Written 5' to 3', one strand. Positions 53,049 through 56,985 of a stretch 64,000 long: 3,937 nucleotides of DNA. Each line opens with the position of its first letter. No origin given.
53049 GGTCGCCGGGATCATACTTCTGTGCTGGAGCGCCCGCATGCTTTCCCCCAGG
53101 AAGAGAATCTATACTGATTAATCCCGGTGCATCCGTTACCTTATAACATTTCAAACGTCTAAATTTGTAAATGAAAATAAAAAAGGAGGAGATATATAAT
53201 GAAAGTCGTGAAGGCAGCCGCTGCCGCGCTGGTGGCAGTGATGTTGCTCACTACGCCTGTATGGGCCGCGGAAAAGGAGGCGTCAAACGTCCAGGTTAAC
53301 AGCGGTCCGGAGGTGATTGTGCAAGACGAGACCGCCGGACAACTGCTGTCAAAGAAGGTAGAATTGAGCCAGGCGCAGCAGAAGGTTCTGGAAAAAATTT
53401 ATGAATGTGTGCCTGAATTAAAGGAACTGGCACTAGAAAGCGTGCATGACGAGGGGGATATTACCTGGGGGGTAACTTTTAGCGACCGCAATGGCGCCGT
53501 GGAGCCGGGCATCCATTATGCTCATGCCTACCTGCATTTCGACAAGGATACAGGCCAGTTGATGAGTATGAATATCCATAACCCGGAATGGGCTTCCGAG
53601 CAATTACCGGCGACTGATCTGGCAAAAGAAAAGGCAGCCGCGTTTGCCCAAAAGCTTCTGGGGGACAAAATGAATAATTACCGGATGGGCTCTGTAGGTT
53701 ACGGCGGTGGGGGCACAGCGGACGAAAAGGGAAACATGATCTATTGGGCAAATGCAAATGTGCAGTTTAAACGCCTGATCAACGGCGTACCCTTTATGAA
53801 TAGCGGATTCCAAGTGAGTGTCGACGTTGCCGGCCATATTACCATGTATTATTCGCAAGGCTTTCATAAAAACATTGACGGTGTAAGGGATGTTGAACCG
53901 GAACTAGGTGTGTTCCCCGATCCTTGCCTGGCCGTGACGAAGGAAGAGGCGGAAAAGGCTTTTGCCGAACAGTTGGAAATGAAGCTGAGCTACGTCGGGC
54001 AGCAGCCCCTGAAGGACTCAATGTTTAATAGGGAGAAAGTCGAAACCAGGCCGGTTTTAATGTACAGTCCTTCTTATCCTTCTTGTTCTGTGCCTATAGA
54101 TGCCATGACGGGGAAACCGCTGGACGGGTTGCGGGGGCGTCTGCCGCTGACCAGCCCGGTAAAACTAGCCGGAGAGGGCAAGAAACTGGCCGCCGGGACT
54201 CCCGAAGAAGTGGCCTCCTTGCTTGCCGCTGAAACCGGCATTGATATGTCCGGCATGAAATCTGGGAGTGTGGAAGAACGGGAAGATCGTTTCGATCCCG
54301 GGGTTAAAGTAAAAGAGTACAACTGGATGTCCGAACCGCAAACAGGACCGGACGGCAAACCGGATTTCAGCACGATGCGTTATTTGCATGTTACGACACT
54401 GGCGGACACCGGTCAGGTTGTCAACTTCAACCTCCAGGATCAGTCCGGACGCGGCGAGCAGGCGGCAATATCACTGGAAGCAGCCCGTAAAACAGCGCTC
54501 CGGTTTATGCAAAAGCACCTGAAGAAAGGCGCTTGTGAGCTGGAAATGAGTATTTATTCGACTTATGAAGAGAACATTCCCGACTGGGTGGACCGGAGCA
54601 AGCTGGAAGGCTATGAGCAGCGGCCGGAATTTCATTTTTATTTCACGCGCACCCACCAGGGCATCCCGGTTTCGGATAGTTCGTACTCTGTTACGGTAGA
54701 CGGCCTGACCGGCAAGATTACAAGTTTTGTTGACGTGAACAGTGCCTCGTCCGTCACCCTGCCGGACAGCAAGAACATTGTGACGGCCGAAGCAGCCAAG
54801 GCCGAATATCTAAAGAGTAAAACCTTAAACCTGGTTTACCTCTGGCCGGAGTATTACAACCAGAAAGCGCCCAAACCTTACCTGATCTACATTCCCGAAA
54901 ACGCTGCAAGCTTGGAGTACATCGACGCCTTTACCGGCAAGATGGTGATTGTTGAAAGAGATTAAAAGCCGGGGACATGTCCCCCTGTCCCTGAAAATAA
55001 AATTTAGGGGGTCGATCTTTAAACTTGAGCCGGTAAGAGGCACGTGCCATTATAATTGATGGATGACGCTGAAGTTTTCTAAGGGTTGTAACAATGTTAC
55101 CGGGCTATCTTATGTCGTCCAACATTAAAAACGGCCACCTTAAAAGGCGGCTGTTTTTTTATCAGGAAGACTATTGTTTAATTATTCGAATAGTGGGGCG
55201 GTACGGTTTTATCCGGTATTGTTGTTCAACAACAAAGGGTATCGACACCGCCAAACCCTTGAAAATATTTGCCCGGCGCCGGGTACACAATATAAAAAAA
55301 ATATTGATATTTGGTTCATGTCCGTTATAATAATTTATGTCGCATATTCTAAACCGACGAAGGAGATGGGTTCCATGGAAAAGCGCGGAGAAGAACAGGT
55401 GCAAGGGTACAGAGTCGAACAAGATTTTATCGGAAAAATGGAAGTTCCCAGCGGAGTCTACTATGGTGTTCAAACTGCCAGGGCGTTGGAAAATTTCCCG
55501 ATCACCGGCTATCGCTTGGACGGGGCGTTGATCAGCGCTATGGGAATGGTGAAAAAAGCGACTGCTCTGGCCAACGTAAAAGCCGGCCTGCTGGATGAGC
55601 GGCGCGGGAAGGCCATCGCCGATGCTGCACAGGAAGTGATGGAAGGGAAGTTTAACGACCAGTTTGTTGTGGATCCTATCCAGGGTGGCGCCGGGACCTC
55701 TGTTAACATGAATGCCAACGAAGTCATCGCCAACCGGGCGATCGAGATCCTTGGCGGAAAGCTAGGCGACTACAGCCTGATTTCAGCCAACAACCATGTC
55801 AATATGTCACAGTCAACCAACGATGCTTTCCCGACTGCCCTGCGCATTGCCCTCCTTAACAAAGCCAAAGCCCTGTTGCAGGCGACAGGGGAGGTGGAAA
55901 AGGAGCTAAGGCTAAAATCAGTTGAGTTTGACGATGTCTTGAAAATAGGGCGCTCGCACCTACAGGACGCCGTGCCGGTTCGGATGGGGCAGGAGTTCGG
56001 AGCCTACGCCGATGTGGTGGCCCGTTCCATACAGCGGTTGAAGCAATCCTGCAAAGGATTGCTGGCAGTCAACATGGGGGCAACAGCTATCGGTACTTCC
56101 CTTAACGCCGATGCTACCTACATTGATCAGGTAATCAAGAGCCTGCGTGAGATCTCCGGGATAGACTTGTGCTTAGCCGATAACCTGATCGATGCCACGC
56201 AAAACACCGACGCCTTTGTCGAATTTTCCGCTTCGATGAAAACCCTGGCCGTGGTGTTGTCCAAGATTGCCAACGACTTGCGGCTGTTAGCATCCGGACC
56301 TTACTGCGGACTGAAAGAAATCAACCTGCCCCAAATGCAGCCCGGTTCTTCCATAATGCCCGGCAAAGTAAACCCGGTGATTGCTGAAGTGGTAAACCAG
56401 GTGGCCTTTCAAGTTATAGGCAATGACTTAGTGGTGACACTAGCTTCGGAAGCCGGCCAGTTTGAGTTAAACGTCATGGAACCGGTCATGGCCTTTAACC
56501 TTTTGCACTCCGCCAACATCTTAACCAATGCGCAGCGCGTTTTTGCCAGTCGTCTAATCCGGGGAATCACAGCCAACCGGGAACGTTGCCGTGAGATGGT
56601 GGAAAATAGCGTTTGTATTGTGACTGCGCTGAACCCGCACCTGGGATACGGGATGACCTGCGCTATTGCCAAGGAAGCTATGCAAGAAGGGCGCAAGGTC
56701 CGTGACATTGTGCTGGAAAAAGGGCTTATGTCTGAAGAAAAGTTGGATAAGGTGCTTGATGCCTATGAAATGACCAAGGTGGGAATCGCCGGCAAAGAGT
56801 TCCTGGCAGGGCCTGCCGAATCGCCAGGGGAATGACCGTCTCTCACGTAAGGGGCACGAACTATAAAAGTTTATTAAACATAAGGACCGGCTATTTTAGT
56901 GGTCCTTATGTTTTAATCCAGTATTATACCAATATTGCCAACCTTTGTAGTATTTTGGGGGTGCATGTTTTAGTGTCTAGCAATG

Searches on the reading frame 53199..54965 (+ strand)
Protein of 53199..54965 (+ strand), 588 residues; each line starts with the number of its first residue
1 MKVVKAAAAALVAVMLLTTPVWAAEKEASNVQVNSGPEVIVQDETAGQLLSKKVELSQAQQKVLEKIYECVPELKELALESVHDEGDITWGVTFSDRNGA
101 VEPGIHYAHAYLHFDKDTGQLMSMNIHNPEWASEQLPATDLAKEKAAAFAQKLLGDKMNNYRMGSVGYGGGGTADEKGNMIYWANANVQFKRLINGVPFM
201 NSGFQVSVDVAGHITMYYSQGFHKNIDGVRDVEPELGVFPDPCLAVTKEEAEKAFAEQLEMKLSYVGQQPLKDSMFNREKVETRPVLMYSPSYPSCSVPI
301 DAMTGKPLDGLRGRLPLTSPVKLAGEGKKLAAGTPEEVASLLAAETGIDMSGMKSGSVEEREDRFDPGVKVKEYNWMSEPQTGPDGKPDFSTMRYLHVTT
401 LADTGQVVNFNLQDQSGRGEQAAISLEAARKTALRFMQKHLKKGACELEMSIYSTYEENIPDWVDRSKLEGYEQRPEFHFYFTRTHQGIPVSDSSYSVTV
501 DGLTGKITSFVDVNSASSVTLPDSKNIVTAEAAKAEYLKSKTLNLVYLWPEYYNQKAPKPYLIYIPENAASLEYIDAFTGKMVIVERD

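Call 93: search_protein_families(library=pfam, proteins=[window:53199-54965:+], max_evalue=0.00001)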
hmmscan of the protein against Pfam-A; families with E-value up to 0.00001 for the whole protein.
window:53199-54965:+ (588 aa): 1 family
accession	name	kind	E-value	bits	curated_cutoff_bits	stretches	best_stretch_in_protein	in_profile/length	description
PF16244.11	DUF4901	-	4.1e-24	85.8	27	2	398-510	50-144/148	YcdB, YcdC repeated domain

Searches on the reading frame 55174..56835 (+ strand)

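Call 93: search_protein_families(library=pfam, proteins=[window:55174-56835:+], max_evalue=0.00001)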
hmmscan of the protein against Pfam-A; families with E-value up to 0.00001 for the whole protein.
window:55174-56835:+ (553 aa): 2 families
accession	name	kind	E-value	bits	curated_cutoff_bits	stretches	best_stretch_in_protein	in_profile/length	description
PF00206.25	Lyase_1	-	7.6e-97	324.9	27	1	87-416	1-312/312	Lyase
PF10415.14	FumaraseC_C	-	2.7e-21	76.2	32.5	1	482-535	1-54/54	Fumarase C C-terminus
